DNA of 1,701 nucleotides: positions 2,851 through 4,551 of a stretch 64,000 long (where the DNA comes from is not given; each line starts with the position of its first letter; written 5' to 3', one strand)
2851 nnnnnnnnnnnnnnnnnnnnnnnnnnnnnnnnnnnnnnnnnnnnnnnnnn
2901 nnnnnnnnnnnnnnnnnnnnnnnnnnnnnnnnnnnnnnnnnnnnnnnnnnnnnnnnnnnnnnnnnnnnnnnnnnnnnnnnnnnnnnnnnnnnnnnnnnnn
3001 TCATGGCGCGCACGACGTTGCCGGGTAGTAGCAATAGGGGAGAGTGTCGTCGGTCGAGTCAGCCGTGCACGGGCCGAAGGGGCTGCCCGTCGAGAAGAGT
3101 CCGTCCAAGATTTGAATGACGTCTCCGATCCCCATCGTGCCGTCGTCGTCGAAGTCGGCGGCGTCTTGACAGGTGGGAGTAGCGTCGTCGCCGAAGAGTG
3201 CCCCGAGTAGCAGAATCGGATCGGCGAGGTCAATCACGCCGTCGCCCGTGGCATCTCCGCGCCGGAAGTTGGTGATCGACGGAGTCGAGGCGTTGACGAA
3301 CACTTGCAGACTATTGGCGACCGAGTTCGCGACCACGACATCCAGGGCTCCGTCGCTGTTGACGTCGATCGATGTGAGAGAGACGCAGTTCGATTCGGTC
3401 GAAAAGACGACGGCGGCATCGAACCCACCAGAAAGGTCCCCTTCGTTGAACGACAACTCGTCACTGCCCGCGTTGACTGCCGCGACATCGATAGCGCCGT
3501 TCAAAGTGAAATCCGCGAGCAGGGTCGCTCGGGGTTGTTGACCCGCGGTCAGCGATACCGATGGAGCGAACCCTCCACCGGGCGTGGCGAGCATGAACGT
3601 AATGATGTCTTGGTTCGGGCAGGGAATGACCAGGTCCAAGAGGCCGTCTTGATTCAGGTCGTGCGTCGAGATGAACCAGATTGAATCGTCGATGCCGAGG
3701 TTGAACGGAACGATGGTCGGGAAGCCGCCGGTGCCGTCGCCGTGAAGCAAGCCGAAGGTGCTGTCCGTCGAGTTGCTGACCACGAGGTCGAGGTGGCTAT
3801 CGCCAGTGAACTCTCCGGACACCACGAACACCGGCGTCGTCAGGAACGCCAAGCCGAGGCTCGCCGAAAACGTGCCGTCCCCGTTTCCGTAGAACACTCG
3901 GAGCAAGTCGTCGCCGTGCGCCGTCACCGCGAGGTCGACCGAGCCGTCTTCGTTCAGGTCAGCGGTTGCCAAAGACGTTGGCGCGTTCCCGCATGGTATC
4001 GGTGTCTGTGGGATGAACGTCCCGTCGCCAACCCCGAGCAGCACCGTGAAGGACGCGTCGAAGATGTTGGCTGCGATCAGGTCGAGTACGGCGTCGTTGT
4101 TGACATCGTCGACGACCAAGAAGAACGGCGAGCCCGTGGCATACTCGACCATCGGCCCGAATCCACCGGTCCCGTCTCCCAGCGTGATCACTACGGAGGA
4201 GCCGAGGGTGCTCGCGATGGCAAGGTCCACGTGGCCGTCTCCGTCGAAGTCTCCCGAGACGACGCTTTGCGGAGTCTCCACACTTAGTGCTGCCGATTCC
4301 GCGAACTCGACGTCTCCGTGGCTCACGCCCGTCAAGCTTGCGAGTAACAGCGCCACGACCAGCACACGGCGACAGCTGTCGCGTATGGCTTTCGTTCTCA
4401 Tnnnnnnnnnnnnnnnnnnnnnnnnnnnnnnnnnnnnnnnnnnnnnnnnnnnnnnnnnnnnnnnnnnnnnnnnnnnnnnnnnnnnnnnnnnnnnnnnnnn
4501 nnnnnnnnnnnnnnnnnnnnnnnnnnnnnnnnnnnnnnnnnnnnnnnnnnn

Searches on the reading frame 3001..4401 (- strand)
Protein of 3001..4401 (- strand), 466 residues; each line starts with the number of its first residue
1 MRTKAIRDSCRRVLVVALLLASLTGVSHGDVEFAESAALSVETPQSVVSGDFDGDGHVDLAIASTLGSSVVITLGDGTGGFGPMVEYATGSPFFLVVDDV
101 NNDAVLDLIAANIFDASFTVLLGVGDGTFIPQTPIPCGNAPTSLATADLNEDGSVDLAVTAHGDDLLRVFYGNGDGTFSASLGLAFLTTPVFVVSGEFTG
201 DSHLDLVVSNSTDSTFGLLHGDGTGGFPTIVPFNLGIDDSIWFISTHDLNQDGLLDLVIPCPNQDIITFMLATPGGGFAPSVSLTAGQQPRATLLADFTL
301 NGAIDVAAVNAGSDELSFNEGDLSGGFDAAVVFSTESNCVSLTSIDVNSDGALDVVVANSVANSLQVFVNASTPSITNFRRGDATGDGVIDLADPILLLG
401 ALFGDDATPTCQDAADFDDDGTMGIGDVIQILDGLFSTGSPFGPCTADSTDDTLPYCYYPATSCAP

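Call 3: search_protein_families(library=pfam, proteins=[window:3001-4401:-], max_evalue=1)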
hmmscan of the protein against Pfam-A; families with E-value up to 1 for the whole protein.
window:3001-4401:- (466 aa): 4 families
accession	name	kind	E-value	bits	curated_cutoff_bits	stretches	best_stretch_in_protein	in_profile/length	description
PF13517.12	FG-GAP_3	-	2.1e-32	112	26.9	5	99-159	1-61/61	FG-GAP-like repeat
PF01839.29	FG-GAP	-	4.7e-13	49.1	22.1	5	44-68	2-26/37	FG-GAP repeat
PF00404.24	Dockerin_1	-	0.12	13.1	22.9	1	382-423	2-44/57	Dockerin type I domain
PF12256.14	TcdB_toxin_midN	-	0.22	11.2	24.8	0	333-367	21-57/181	Insecticide toxin TcdB middle/N-terminal region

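Call 4: search_protein_families(library=ncbifam, proteins=[window:3001-4401:-], max_evalue=1)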
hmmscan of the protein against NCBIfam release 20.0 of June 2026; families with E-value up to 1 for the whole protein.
window:3001-4401:- (466 aa): 2 families
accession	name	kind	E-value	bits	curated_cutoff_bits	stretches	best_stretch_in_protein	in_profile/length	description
NF047539.1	XAC2610_fam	domain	0.00048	20.6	35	0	49-69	3-23/89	XAC2610-related protein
NF040734.1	CC-COOH_SaoC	equivalog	0.08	12.7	80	0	241-264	47-70/148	Cys-Cys-COOH (seleno)protein SaoC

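Call 78: find_related_loci(query=A4, collection=genome_contigs, flank=10000)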
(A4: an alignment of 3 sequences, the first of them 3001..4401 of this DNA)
Query A4 (466 aa) in genome_contigs; peptide patterns used: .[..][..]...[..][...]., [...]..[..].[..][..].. (x = any residue, [..] = any of these).
599 stretches matched a pattern (row limit reached: there are more); 115 encode a relative of the query (tblastn E <= 1e-3); the best 80 are kept; 80 distinct loci.
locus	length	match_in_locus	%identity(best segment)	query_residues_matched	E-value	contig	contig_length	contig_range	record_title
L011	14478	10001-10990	35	26-393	3e-41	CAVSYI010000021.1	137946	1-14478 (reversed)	MAG: Terriglobia bacterium isolate MFD05513.bin.2.87 genome assembly, contig: contig_63878, whole genome shotgun sequenc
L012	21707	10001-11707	33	11-440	2e-41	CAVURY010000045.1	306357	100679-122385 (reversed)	MAG: uncultured Planctomycetota bacterium isolate MFD09671.bin.3.67 genome assembly, contig: contig_4009, whole genome s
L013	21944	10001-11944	33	17-393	1e-37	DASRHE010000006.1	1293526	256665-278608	MAG TPA_asm: Terracidiphilus sp. isolate SMAG_U10076 k141_1845448, whole genome shotgun sequence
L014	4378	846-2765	33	28-416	6e-35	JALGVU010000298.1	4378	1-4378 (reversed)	MAG: bacterium isolate Meg19_46_Bin_182 Meg19_46_Bin_182_scaffold_92291, whole genome shotgun sequence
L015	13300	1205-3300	37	20-393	1e-32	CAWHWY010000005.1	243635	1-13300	MAG: uncultured Acidobacteriaceae bacterium isolate MFD04428.bin.2.89 genome assembly, contig: contig_24566, whole genom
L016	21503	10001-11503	31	16-454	3e-30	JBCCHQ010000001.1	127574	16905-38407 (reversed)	MAG: Planctomycetota bacterium isolate P01_B01_bin.70 k141_1975722_length_127574_cov_12.9180, whole genome shotgun seque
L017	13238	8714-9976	32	26-423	9e-30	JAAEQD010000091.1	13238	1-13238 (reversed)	MAG: Candidatus Zixiibacteriota bacterium isolate Gpa_9 GpaG_CONTIG1046109, whole genome shotgun sequence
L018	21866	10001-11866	28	42-436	2e-28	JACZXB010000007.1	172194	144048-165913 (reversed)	MAG: Candidatus Zixiibacteriota bacterium isolate B22T1B11 B22T1B11_NODE17, whole genome shotgun sequence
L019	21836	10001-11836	32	23-393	5e-28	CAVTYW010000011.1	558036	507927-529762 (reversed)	MAG: Pirellulales bacterium isolate MFD06714.bin.2.12 genome assembly, contig: contig_32155, whole genome shotgun sequen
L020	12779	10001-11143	33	4-370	3e-25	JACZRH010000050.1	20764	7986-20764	MAG: Planctomycetota bacterium isolate B100T1B8 B100T1B8_NODE4242, whole genome shotgun sequence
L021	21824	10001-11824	31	2-447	4e-25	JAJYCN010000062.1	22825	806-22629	MAG: Acidobacteria bacterium isolate BP9.bin4 NODE_3979_length_22825_cov_1.372896, whole genome shotgun sequence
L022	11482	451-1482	30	42-409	7e-25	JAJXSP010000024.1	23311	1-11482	MAG: Myxococcales bacterium isolate BP4.bin10 NODE_2317_length_23311_cov_1.605159, whole genome shotgun sequence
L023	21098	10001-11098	31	20-393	4e-24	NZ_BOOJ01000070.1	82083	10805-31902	Planobispora siamensis strain NBRC 107568 sequence070, whole genome shotgun sequence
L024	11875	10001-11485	27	27-437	5e-24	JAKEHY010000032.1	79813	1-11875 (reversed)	MAG: Candidatus Zixiibacteriota bacterium isolate PMV_8.32 PMV_8.32.k101_771124, whole genome shotgun sequence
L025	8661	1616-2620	31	28-374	2e-22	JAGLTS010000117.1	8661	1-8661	MAG: Phycisphaerales bacterium isolate RS_11_12 ZL20.bin.12.fa_117, whole genome shotgun sequence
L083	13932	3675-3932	44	379-460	7e-10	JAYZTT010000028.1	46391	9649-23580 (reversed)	MAG: Planctomycetota bacterium isolate XB_MAG50 DB_MAG50_0028, whole genome shotgun sequence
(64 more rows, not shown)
